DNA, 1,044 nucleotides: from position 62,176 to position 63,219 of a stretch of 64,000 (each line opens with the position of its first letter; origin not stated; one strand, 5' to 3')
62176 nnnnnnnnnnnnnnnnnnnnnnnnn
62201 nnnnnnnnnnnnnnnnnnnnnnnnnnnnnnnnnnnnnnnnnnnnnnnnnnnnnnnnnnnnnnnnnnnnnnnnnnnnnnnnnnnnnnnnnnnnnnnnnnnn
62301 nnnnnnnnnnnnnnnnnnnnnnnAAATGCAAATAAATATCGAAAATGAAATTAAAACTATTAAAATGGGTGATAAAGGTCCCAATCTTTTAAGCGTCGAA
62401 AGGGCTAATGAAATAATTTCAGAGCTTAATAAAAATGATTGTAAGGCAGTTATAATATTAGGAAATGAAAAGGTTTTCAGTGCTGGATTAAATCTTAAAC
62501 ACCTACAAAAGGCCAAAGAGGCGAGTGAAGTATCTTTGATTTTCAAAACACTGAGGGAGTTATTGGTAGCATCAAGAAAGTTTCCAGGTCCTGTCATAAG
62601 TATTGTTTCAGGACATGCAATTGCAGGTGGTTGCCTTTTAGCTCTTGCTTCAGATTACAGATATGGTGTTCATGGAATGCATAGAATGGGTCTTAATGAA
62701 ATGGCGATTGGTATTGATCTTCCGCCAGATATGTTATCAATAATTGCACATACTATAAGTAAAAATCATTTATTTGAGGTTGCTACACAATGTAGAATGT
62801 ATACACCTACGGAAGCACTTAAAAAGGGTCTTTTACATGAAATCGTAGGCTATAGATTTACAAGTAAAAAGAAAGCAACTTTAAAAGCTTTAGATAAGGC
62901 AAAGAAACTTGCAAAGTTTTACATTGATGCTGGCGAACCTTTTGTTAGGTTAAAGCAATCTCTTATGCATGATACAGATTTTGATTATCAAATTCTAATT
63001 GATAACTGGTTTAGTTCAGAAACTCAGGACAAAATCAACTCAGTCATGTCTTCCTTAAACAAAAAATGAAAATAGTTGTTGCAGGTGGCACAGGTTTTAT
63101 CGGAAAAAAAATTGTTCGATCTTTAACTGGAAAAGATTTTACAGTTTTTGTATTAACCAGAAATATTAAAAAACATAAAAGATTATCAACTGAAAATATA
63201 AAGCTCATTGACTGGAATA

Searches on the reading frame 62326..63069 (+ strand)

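Call 64: search_protein_families(library=pfam, proteins=[window:62326-63069:+], max_evalue=0.001)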
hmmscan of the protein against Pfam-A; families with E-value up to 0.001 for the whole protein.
window:62326-63069:+ (247 aa): 2 families
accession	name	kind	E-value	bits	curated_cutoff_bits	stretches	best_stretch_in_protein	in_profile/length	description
PF00378.25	ECH_1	-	1.5e-25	90.5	27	1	5-216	2-208/251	Enoyl-CoA hydratase/isomerase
PF16113.10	ECH_2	-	3.7e-08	33.7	27.2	1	29-243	25-237/335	Enoyl-CoA hydratase/isomerase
